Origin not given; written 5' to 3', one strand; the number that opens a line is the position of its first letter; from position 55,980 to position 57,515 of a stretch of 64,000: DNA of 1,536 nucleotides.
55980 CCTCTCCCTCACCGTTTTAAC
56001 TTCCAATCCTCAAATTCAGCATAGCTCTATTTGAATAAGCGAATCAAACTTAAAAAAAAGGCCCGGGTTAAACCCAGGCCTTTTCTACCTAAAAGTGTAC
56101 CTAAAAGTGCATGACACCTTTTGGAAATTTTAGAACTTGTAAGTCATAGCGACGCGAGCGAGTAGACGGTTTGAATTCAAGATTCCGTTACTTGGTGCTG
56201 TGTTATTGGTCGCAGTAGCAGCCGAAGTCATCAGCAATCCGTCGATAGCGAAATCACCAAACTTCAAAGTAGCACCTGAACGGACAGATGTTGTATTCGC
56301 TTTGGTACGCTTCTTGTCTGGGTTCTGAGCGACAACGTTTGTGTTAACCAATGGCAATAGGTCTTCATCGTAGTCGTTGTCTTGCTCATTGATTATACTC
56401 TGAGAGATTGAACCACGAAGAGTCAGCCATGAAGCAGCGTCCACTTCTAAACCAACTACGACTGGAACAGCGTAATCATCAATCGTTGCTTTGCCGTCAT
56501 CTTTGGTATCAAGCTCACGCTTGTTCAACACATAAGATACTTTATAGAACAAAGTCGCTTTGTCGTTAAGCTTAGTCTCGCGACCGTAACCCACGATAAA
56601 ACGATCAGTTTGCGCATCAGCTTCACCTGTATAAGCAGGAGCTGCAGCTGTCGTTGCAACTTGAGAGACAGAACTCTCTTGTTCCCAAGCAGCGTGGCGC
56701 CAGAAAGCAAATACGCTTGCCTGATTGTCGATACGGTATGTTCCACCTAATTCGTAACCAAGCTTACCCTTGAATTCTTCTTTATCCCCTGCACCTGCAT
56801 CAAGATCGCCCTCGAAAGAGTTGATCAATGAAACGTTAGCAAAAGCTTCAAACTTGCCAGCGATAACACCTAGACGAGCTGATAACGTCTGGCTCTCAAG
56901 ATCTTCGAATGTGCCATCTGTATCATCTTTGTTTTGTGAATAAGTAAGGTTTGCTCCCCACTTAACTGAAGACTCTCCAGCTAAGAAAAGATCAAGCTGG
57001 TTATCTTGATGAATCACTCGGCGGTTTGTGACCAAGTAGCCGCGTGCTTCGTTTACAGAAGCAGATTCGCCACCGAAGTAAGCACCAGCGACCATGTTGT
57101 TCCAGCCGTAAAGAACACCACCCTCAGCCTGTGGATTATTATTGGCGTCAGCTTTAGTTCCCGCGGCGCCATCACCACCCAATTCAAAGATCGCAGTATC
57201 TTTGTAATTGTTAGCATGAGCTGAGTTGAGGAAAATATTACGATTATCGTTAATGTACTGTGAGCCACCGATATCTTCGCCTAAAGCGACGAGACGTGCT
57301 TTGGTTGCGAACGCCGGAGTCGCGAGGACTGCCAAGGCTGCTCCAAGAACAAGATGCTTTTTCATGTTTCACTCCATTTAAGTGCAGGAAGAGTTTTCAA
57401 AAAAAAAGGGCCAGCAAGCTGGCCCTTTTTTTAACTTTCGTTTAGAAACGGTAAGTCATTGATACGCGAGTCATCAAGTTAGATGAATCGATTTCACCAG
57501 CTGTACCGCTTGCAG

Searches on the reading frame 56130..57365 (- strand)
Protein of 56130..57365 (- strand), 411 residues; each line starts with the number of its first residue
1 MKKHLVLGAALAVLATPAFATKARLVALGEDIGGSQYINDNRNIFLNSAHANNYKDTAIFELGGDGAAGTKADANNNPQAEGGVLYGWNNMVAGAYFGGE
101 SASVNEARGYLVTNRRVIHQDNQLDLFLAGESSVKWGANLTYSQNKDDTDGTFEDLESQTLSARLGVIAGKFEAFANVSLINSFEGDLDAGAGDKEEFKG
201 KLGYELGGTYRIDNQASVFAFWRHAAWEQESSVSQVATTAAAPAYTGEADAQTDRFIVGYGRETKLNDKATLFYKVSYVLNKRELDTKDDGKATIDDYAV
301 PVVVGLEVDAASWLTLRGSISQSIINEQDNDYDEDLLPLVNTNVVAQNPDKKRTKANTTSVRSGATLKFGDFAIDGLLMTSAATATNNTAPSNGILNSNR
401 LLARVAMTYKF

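Call 14: search_protein_families(library=pfam, proteins=[window:56130-57365:-])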
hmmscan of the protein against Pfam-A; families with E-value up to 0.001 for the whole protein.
window:56130-57365:- (411 aa): 0 families

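Call 64: search_protein_families(library=ncbifam, proteins=[window:56130-57365:-], max_evalue=0.01)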
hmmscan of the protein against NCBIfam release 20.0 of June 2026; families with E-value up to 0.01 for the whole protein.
window:56130-57365:- (411 aa): 1 family
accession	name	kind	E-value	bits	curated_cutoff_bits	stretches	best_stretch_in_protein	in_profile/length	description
NF053618.2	PopA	subfamily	9e-104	347.8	150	1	1-411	1-366/366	PopA family porin-like outer membrane protein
